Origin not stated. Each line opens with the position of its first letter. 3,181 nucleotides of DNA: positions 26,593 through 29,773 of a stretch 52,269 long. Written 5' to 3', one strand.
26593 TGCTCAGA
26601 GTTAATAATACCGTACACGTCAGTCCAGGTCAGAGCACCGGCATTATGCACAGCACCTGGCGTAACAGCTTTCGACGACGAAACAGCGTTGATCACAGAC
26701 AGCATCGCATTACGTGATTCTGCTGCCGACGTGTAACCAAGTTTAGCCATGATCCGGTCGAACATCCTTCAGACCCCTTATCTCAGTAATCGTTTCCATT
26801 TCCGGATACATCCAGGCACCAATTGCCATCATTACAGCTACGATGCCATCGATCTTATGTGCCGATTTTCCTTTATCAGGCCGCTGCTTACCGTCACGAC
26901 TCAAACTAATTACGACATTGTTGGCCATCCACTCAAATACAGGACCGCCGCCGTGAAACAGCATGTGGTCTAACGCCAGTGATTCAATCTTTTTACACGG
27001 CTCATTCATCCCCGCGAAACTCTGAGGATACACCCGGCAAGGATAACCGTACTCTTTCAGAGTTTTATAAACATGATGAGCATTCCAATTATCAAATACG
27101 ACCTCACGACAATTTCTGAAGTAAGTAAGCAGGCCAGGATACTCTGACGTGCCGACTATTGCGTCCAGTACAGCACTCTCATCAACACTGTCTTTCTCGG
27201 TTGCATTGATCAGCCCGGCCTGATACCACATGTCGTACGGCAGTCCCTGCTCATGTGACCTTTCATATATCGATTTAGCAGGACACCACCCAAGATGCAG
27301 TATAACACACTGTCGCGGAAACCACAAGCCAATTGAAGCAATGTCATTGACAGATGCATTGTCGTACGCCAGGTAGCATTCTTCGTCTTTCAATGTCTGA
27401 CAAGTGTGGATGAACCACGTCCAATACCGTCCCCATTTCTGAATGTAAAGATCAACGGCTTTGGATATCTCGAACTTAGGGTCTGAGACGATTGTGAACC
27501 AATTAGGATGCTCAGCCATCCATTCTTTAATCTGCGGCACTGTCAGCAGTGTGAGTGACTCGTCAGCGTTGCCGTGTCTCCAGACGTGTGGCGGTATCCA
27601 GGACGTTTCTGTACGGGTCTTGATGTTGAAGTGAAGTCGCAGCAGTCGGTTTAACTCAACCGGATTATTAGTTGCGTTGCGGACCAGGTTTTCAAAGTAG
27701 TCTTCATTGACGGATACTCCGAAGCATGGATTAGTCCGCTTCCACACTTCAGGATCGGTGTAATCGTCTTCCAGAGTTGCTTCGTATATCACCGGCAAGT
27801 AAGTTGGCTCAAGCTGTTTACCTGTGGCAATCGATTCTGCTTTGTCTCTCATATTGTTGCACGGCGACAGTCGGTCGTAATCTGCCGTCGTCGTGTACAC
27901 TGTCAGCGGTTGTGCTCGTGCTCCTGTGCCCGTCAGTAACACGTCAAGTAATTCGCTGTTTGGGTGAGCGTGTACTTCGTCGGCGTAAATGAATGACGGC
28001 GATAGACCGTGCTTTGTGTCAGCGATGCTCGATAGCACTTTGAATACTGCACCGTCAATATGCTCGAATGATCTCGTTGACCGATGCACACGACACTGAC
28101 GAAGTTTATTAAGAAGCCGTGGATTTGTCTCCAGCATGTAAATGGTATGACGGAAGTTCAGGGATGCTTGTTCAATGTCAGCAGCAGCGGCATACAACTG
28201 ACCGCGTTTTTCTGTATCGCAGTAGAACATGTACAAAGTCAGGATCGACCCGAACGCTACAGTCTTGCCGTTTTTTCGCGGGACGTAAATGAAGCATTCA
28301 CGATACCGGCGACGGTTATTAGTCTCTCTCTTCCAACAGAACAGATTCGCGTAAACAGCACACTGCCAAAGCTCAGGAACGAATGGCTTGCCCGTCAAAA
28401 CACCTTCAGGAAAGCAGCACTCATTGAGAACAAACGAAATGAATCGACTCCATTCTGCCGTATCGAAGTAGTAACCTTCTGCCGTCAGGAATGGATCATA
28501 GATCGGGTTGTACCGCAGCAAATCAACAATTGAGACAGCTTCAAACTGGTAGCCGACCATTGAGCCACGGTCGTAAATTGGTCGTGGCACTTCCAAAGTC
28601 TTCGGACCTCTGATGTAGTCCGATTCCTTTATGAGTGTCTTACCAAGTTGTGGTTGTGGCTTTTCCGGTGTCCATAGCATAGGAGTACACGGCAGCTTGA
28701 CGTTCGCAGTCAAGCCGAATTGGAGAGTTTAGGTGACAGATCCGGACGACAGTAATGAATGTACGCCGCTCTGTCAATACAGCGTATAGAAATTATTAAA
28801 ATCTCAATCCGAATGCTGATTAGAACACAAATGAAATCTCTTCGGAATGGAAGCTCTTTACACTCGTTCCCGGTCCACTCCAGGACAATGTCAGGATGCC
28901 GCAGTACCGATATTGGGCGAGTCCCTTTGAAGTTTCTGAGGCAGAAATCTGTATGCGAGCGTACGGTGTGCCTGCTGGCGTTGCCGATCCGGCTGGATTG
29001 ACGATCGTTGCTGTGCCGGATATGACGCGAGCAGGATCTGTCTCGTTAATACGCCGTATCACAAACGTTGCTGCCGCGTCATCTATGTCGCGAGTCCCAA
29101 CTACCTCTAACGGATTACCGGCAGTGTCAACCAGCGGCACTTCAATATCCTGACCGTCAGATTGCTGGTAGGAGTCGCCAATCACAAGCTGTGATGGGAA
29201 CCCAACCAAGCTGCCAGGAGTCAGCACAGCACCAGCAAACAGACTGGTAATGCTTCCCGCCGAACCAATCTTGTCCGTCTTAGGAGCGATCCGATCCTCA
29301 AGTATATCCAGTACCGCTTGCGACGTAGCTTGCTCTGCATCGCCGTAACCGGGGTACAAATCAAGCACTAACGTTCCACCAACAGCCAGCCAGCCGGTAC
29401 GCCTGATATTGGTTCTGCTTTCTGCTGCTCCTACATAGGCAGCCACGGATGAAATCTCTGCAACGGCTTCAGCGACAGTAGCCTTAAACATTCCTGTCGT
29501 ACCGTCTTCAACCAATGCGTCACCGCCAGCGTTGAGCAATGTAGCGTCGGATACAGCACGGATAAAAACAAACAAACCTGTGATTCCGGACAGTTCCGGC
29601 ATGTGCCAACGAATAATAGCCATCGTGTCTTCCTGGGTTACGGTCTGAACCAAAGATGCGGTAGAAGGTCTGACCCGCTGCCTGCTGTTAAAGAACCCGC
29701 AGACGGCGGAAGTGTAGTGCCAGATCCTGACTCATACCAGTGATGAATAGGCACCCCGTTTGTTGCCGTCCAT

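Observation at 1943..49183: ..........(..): a strand-fixed intergenic motif with 11 exact copies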

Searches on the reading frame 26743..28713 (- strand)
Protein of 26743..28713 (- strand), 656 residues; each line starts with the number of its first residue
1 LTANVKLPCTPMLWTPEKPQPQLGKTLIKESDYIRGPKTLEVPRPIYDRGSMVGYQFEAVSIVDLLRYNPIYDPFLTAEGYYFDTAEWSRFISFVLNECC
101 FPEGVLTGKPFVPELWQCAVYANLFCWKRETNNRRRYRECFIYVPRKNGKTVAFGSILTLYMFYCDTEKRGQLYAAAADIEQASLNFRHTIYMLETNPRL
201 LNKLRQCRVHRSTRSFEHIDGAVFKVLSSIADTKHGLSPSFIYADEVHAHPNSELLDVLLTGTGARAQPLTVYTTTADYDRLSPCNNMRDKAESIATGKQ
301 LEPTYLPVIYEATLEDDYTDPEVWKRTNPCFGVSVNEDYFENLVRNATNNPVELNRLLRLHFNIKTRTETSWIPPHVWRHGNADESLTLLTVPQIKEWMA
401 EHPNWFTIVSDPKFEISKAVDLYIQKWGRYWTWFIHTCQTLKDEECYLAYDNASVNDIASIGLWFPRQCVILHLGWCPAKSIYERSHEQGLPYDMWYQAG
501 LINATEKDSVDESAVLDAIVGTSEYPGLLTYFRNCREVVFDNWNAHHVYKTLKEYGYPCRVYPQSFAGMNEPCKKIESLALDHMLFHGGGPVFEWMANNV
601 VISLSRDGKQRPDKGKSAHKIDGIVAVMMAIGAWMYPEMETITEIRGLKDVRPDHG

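Call 6: search_protein_families(library=phrogs, proteins=[window:26743-28713:-], max_evalue=0.00001)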
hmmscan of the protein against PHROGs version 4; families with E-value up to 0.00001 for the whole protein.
window:26743-28713:- (656 aa): 6 families
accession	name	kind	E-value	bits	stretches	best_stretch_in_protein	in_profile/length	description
phrog_9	-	head and packaging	2.2e-119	401.6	1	80-641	178-670/812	terminase large subunit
phrog_2699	-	head and packaging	4.5e-58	197.6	2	440-637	101-296/315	terminase large subunit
phrog_4914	-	head and packaging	1.2e-25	91.4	1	80-206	48-178/213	terminase large subunit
phrog_7331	-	head and packaging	7.5e-18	65.2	1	548-641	6-99/113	terminase large subunit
phrog_10517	-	head and packaging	1.9e-13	51.5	1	79-187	74-178/207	terminase large subunit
phrog_2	-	head and packaging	3e-10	40.5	1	109-641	262-600/807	terminase large subunit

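Call 17: search_dna_similar(query=window:26743-28713:-, collection=phages, mode=protein, max_rows=30)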
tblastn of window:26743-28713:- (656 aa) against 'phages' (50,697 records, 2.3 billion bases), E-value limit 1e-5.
Records with a match: 1798; places in all: 1798; records where one place covers at least 80% of the query: 1051.
Best place of each record, by identity: <60% 1798.
By first word of the organism name: Streptococcus 224; Vibrio 223; Staphylococcus 182; Mycobacterium 156; Enterococcus 131; Paenibacillus 110; Bacillus 71; Ralstonia 62; Escherichia 51; Klebsiella 47; and 92 more.
By host as written in the record: - 249; Mycobacterium smegmatis mc2 155 108; Staphylococcus aureus 53; Ralstonia solanacearum 49; Enterococcus faecalis 43; Paenibacillus larvae 42; Gordonia terrae 3612 41; Escherichia coli 40; and 607 more.
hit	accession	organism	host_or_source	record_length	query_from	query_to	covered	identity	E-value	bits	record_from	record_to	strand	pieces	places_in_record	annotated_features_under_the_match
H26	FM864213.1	Streptococcus phage phi-m46.1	Streptococcus pyogenes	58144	49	631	89%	30.6%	1e-69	252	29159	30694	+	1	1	hypothetical protein (x2)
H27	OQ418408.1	Streptococcus phage PhiSdyV1524-fexAoptrA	Streptococcus dysgalactiae subsp. ...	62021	49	631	89%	30.4%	1e-68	249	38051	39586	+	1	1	terminase large subunit | terminase small subunit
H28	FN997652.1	Streptococcus phage phi-SsUD.1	Streptococcus suis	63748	49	631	89%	30.4%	2e-68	249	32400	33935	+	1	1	hypothetical protein (x2)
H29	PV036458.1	Oscillospirales phage IMGVR 15609780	Oscillospirales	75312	40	631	90%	29.8%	2e-66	243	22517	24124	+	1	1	terminase large subunit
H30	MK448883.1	Streptococcus phage Javan244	Streptococcus gordonii MB666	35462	74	631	85%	31.4%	4e-68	248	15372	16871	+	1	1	terminase large subunit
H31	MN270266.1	Streptococcus phage phi-SsuFJZZ32_rum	Streptococcus suis FJZZ32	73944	64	631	87%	30.7%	1e-68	249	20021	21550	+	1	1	terminase large subunit | terminase small subunit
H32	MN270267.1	Streptococcus phage phi-SsuFJZZ39_rum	Streptococcus suis FJZZ39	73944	64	631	87%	30.7%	1e-68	249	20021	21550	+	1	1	terminase large subunit | terminase small subunit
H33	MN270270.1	Streptococcus phage phi-SsuJS7_SSU0237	Streptococcus suis JS7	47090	64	631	87%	30.7%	5e-68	248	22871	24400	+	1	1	terminase large subunit | terminase small subunit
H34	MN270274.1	Streptococcus phage phi-SsuSH0918_comEC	Streptococcus suis SH0918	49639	74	631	85%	31.2%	3e-69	251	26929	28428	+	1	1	terminase large subunit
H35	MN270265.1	Streptococcus phage phi-SsuFJSM8_rum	Streptococcus suis FJSM8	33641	74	631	85%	31.2%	5e-69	251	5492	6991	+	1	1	terminase large subunit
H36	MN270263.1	Streptococcus phage phi-SsuFJSM5_rum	Streptococcus suis FJSM5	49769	64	631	87%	30.5%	2e-68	248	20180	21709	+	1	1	terminase large subunit | terminase small subunit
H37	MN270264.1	Streptococcus phage phi-SsuFJSM7_rum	Streptococcus suis FJSM7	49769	64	631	87%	30.5%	2e-68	248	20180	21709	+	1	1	terminase large subunit | terminase small subunit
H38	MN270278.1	Streptococcus phage phi-SsuYZDH5_rum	Streptococcus suis YZDH5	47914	74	631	85%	31.0%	8e-69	250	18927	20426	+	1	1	terminase large subunit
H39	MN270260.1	Streptococcus phage phi-SsuFJNP3_rum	Streptococcus suis FJNP3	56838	74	631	85%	31.0%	8e-69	250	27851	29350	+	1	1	terminase large subunit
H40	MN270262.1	Streptococcus phage phi-SsuFJNP9_rum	Streptococcus suis FJNP9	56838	74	631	85%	31.0%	8e-69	250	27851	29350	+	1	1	terminase large subunit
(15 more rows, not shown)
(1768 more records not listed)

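Call 48: find_related_loci(query=window:26743-28713:-, collection=viral_contigs, flank=10000)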
Query window:26743-28713:- (656 aa) in viral_contigs; peptide patterns used: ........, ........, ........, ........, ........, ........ (x = any residue, [..] = any of these).
1 stretches matched a pattern; 1 encode a relative of the query (tblastn E <= 1e-3); 1 distinct loci.
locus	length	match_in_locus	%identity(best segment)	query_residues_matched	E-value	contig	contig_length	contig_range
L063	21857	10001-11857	60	33-649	0e+0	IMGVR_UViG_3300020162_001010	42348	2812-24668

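Call 51: find_related_loci(query=A1, collection=viral_contigs, flank=10000)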
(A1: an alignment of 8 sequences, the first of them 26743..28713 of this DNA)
Query A1 (656 aa) in viral_contigs; peptide patterns used: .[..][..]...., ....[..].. (x = any residue, [..] = any of these).
149 stretches matched a pattern; 72 encode a relative of the query (tblastn E <= 1e-3); 71 distinct loci.
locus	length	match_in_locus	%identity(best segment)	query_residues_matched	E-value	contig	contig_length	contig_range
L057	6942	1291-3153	65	30-649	0e+0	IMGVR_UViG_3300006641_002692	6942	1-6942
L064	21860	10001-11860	62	31-649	0e+0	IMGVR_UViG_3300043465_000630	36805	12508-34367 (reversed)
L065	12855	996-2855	62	31-649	0e+0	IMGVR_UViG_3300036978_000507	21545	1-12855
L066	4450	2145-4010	62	31-651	0e+0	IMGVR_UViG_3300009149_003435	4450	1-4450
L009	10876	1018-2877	62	31-649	0e+0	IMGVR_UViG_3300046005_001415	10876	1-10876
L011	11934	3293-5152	62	31-649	0e+0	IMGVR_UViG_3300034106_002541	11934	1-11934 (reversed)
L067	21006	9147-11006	62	31-649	0e+0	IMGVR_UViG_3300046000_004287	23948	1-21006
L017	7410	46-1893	61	35-649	0e+0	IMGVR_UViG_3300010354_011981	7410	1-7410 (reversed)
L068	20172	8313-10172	62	31-649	0e+0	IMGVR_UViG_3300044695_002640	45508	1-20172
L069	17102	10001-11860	61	31-649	0e+0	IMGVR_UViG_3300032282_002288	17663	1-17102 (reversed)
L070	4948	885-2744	61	31-649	0e+0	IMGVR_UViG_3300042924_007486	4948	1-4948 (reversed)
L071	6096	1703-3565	60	30-649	0e+0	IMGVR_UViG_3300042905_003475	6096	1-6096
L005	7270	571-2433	60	30-649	0e+0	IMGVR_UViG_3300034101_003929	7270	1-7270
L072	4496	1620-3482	60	30-649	0e+0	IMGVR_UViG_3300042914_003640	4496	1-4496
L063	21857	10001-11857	60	33-649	0e+0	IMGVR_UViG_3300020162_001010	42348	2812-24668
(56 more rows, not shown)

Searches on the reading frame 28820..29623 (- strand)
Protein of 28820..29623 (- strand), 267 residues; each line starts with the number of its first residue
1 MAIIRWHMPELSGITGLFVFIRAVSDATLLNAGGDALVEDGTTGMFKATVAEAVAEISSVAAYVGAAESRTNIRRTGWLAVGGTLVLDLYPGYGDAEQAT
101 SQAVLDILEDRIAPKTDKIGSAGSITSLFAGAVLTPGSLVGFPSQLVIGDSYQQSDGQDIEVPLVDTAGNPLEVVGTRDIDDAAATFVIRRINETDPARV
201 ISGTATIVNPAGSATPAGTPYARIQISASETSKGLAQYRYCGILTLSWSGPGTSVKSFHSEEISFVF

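Call 38: search_protein_families(library=phrogs, proteins=[window:28820-29623:-], max_evalue=0.001)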
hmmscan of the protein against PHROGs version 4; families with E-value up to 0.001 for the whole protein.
window:28820-29623:- (267 aa): 0 families

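Call 39: search_protein_families(library=pfam, proteins=[window:28820-29623:-], max_evalue=0.01)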
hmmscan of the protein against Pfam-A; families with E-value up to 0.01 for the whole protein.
window:28820-29623:- (267 aa): 0 families
